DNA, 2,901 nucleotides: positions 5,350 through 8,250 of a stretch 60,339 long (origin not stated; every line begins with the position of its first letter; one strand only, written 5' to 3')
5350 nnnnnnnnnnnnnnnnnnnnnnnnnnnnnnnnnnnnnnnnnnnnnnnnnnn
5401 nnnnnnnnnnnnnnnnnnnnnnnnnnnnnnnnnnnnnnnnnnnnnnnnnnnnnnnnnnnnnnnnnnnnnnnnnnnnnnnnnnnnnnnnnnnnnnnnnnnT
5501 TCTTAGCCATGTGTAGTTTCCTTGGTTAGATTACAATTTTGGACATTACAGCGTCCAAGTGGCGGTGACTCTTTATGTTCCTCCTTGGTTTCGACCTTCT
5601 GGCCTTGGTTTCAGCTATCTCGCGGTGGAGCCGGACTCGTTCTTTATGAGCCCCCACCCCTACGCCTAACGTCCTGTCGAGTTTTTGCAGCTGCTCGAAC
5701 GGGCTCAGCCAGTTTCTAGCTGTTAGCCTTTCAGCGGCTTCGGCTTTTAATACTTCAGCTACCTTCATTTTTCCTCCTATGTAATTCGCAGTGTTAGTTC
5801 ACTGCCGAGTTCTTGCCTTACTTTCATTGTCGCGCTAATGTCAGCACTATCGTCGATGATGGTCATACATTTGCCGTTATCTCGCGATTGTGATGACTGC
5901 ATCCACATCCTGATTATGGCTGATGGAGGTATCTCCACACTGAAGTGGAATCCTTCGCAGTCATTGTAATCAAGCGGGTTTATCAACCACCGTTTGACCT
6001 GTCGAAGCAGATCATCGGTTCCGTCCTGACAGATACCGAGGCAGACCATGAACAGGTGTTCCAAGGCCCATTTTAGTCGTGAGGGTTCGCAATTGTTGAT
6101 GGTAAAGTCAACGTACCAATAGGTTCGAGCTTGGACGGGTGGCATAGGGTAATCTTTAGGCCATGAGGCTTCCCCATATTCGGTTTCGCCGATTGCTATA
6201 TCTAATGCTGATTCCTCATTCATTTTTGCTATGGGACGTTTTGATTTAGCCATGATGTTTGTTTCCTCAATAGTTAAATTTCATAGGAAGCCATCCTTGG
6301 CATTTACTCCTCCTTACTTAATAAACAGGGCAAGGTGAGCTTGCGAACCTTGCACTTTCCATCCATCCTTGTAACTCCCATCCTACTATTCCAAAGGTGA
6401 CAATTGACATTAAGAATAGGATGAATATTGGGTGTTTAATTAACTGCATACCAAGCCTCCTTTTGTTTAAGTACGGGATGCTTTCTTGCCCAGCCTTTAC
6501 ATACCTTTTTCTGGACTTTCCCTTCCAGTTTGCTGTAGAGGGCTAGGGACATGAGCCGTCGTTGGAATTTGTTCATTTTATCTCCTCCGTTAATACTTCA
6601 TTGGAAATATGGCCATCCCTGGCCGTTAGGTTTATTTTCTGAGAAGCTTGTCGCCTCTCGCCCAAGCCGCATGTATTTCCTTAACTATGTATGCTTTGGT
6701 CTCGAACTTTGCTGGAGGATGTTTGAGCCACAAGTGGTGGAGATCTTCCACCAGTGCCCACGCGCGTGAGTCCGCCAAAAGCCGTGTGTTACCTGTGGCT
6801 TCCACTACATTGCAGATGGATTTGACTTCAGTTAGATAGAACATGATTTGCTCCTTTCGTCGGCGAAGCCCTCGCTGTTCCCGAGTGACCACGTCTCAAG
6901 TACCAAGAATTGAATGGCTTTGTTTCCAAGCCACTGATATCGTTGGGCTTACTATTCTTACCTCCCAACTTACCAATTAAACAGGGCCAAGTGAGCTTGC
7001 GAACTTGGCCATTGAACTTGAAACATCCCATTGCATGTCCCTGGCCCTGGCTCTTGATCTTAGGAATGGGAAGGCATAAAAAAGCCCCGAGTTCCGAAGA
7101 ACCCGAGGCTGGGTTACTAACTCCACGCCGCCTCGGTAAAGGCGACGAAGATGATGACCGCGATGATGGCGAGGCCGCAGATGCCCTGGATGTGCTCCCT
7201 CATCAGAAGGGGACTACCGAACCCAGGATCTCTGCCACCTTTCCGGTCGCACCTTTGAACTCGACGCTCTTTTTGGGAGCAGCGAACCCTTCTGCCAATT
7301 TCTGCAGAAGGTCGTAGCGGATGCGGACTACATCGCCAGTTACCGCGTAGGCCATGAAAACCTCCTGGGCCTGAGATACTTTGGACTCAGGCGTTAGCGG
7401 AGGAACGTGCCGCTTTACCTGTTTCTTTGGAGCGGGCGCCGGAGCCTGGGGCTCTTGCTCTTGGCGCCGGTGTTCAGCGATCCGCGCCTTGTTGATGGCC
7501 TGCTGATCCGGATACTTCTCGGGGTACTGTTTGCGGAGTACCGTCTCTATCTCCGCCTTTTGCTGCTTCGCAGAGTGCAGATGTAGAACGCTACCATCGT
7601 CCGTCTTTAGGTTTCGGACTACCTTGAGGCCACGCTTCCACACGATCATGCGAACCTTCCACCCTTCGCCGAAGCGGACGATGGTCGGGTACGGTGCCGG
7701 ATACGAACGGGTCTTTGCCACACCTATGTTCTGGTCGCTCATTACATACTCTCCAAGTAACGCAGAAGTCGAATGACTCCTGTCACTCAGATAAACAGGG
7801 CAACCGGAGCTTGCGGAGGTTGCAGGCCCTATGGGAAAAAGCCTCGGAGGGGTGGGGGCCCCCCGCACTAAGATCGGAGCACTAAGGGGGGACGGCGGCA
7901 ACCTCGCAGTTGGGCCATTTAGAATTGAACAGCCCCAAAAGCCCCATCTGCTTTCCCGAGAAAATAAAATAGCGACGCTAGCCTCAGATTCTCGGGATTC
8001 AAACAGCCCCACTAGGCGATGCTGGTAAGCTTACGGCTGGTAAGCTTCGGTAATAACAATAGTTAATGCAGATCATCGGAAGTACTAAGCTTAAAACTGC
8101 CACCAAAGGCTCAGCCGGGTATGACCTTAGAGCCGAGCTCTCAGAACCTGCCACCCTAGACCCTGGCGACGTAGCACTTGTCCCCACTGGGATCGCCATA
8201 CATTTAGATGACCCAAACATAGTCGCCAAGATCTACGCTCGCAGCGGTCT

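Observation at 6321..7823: Three copies of a conserved hairpin with compensatory stem changes and a conserved 10-nt loop in the early leftward operon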

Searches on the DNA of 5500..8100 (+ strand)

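Call 8: search_dna_similar(query=window:5500-8100:+, collection=phages, mode=distant)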
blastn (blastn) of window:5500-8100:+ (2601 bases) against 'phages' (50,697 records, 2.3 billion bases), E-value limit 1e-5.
No match.

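Call 39: build_rna_model(alignment_id=A1, structure=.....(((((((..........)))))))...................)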
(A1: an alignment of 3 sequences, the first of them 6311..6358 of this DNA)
Model R1 built from alignment A1 (3 sequences, 48 columns); structure: as given.
model positions 48; base pairs 7; branch points 0; effective number of sequences 3; information 0.832 bits per position. Calibrated on 0.2 Mb of random sequence (short: E-values are rough).
structure used (alignment columns):
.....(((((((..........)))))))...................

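Call 40: search_with_rna_model(model_id=R1, source=window, filters=off, max_evalue=10, show_alignments=8)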
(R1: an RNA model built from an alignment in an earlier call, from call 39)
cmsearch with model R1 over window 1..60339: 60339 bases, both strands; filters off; matches with E-value up to 10: 13.
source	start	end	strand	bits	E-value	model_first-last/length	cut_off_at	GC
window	6311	6358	-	63.4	5.9e-18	1-48/48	no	0.44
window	6967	7014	-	62.2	1.5e-17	1-48/48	no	0.46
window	7781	7828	-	56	1.5e-15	1-48/48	no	0.58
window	55301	55334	-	13.9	0.067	1-48/48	no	0.5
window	59059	59088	+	12.5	0.2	1-48/48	no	0.33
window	36806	36852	+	12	0.28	1-48/48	no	0.53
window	57021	57077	+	9.6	1.6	1-48/48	no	0.46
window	59557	59596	+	8.9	2.7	1-48/48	no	0.35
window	50800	50847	+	8.3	4.3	1-48/48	no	0.4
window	16028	16051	+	8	5.3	1-48/48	no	0.46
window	827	863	+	7.8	6.1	1-48/48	no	0.35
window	3939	3973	+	7.8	6.2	1-48/48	no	0.57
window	41102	41140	+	7.4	8.3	1-48/48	no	0.49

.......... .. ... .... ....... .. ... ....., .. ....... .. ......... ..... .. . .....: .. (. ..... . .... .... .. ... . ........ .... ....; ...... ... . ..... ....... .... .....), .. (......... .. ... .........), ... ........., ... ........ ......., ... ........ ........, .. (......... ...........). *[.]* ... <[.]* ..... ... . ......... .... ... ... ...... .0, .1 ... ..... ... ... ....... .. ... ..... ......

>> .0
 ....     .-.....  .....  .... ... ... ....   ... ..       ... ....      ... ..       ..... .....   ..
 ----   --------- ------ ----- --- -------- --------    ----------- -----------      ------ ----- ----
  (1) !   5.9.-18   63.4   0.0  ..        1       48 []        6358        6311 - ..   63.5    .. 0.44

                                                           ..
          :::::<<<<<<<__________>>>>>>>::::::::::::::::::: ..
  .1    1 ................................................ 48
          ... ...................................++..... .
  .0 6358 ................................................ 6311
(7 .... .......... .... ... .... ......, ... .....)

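Call 41: search_with_rna_model(model_id=R1, sources=[L064, L065, L066, L067, L068, L069, L070, L071, L072, L073, L074, L075, L076, L077, L078, L079, L080, L081, L082, L083, L084, L085, L086, L087, L088, L089, L090, L091, L092, L093, L094, L095, L096, L097, L098, L099, L100, L101, L102, L103, L104, L105, L106, L107, L108, L109, L110, L111, L112, L113, L114, L115, L116, L117, L118, L119, L120, L121, L122, L123, L124, L125, L126, L127, L128, L129, L130, L131, L132, L133, L134, L135, L136, L137, L138, L139, L140, L141, L142, L143], max_evalue=10, show_alignments=5)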
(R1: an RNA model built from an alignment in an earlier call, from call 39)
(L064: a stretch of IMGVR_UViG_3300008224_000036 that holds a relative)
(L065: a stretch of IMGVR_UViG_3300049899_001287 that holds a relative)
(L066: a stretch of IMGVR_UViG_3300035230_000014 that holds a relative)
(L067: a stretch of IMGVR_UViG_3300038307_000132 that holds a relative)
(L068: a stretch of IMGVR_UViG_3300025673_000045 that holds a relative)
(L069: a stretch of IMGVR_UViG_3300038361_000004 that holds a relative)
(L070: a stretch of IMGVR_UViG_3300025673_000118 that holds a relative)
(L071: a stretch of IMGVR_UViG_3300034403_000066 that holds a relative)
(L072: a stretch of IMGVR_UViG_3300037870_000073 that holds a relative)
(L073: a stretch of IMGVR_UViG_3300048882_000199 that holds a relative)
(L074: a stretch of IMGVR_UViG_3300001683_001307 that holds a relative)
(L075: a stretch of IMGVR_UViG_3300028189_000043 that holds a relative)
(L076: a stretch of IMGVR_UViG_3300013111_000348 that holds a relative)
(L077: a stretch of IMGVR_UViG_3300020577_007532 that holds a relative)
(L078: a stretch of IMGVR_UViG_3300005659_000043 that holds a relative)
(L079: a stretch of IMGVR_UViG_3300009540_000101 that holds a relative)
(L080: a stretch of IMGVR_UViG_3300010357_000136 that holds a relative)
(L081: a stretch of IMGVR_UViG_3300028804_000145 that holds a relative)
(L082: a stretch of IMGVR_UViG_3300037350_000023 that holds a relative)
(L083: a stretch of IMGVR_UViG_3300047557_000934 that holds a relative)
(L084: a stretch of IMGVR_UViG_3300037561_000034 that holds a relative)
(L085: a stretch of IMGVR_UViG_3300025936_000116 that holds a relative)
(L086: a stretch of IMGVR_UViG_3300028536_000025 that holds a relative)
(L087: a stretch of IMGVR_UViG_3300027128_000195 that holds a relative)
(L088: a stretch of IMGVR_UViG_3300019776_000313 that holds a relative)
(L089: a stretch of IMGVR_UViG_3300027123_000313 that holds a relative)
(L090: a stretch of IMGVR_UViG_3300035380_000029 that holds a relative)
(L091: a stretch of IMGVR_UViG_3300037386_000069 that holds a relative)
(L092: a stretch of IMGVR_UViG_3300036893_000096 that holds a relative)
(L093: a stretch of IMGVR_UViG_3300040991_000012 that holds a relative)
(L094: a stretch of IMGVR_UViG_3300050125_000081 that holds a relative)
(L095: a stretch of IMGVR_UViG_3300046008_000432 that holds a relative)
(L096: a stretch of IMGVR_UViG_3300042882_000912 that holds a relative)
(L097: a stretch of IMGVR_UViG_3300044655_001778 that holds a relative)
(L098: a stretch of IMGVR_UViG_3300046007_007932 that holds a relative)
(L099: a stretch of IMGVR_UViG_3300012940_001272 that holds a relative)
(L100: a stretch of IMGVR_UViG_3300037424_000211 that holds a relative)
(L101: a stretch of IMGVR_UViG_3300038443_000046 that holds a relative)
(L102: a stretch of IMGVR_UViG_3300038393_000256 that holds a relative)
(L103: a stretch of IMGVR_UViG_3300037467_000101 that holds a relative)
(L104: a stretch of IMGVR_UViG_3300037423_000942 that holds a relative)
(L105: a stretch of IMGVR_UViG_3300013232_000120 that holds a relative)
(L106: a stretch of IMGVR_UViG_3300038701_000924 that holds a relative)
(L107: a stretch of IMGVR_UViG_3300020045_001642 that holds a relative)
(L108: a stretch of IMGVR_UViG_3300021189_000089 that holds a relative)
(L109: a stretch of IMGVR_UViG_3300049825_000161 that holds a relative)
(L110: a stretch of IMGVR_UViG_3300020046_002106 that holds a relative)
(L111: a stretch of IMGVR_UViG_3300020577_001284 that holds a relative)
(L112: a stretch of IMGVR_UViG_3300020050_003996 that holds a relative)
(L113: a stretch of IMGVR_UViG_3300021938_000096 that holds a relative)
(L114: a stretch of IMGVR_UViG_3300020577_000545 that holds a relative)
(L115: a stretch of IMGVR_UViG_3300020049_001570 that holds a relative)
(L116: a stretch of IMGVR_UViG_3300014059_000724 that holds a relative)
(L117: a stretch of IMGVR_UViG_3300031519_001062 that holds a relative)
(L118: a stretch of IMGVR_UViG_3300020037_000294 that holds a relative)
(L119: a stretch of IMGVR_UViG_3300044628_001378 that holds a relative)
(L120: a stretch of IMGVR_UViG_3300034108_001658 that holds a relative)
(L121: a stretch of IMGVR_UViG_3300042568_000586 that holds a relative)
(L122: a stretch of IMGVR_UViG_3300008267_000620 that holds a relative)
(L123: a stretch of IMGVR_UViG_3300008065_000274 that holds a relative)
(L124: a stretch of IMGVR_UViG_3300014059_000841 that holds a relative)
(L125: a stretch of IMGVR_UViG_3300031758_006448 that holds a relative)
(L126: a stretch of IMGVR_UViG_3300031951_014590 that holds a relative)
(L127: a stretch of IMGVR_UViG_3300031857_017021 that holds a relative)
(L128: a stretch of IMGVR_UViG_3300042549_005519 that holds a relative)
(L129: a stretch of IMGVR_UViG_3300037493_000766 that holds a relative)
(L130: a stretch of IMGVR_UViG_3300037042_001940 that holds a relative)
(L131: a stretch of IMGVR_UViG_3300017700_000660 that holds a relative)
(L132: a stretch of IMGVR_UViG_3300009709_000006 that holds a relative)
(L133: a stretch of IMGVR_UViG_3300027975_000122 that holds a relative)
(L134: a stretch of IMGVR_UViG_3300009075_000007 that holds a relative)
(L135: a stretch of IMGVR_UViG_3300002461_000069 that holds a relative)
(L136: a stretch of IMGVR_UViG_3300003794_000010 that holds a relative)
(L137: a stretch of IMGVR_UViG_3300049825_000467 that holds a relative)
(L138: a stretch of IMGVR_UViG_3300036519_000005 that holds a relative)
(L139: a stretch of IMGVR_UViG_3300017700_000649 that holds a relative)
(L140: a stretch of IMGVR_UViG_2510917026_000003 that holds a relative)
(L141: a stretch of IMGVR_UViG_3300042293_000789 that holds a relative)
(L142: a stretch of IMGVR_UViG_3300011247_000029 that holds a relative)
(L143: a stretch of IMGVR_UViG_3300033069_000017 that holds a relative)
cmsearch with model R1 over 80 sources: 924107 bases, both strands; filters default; matches with E-value up to 10: 13.
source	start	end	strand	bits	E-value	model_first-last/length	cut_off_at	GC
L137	4430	4475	-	14.4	0.69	1-48/48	no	0.46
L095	6873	6932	+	14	0.98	1-48/48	no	0.5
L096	6874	6933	+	14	0.98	1-48/48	no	0.5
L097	15430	15489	+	14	0.98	1-48/48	no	0.5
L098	13379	13438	+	14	0.98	1-48/48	no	0.5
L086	6500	6553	-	13.9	1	1-48/48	no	0.54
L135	3158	3201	-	13.5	1.4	1-48/48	no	0.25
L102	19082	19121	+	13.1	1.8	1-48/48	no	0.55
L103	11291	11330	+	13.1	1.8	1-48/48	no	0.55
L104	19082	19121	+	13.1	1.8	1-48/48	no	0.55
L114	10139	10185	-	12.5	2.9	1-48/48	no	0.64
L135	11682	11756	-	11.4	6.5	1-48/48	no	0.48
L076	2343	2375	-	11.1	8.1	1-48/48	no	0.24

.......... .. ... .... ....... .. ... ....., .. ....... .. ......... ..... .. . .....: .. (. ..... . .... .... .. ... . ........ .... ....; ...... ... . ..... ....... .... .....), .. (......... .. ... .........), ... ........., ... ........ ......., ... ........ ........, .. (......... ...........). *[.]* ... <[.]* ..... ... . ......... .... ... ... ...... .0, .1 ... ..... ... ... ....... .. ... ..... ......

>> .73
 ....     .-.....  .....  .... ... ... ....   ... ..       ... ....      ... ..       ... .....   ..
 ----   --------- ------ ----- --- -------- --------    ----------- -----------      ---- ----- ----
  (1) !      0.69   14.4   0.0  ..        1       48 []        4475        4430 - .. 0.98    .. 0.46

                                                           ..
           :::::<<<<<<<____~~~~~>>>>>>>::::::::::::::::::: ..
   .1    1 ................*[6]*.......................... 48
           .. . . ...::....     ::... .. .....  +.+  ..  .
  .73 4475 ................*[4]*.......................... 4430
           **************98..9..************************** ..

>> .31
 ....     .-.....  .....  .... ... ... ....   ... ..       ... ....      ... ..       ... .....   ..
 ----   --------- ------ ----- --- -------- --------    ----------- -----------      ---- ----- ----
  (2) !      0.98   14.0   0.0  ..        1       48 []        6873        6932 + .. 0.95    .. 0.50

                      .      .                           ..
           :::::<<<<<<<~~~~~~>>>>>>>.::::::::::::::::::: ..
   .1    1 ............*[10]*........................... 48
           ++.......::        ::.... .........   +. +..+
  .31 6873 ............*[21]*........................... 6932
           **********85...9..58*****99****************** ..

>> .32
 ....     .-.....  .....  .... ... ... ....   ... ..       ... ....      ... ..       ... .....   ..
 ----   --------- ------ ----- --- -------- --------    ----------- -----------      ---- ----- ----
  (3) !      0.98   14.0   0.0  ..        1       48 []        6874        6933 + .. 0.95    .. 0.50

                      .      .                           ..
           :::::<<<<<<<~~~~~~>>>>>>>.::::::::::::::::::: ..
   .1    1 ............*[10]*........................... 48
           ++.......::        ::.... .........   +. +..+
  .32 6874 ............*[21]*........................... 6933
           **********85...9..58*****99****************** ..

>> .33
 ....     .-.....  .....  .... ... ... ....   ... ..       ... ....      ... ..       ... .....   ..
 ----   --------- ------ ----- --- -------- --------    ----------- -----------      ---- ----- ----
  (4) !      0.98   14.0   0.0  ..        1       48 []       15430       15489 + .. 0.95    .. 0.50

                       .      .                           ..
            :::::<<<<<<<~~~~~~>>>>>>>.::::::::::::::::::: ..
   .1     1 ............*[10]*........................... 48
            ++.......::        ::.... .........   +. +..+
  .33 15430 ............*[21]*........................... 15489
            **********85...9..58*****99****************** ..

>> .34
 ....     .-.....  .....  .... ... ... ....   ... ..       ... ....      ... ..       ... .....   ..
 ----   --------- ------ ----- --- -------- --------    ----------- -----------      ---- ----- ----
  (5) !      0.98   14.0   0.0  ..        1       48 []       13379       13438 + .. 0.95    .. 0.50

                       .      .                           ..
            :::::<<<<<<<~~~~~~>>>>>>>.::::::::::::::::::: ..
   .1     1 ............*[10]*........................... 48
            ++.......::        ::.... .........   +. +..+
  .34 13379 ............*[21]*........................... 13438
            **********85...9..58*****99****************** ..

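Call 48: search_with_rna_model(model_id=R1, sources=[L303, L304, L305, L306, L307, L302], max_evalue=10, filters=off, show_alignments=8)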
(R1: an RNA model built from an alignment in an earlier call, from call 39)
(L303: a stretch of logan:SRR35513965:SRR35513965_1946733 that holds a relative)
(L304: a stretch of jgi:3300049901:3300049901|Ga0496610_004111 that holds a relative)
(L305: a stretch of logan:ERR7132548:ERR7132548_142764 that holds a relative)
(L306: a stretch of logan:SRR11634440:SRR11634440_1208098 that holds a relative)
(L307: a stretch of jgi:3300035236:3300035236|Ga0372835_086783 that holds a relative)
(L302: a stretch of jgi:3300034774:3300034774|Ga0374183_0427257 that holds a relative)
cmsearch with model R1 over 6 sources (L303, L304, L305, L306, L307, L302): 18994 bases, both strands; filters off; matches with E-value up to 10: 11.
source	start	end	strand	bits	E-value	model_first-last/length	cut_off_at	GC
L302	2962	3009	+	63.4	1.9e-18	1-48/48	no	0.44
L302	2306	2353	+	62.2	4.8e-18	1-48/48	no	0.46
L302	1492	1539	+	56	4.9e-16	1-48/48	no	0.58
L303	2924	2979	+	9.1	0.76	1-48/48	no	0.52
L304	435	490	+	9.1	0.76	1-48/48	no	0.52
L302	5347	5381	-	7.8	1.9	1-48/48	no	0.57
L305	788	833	-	6.7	4.7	1-48/48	no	0.5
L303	3814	3831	-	6.3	5.9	9-26/48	no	0.72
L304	1325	1342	-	6.3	5.9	9-26/48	no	0.72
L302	2294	2339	-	6.2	6.4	1-48/48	no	0.48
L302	2993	3052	-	5.7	9.4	1-48/48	no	0.33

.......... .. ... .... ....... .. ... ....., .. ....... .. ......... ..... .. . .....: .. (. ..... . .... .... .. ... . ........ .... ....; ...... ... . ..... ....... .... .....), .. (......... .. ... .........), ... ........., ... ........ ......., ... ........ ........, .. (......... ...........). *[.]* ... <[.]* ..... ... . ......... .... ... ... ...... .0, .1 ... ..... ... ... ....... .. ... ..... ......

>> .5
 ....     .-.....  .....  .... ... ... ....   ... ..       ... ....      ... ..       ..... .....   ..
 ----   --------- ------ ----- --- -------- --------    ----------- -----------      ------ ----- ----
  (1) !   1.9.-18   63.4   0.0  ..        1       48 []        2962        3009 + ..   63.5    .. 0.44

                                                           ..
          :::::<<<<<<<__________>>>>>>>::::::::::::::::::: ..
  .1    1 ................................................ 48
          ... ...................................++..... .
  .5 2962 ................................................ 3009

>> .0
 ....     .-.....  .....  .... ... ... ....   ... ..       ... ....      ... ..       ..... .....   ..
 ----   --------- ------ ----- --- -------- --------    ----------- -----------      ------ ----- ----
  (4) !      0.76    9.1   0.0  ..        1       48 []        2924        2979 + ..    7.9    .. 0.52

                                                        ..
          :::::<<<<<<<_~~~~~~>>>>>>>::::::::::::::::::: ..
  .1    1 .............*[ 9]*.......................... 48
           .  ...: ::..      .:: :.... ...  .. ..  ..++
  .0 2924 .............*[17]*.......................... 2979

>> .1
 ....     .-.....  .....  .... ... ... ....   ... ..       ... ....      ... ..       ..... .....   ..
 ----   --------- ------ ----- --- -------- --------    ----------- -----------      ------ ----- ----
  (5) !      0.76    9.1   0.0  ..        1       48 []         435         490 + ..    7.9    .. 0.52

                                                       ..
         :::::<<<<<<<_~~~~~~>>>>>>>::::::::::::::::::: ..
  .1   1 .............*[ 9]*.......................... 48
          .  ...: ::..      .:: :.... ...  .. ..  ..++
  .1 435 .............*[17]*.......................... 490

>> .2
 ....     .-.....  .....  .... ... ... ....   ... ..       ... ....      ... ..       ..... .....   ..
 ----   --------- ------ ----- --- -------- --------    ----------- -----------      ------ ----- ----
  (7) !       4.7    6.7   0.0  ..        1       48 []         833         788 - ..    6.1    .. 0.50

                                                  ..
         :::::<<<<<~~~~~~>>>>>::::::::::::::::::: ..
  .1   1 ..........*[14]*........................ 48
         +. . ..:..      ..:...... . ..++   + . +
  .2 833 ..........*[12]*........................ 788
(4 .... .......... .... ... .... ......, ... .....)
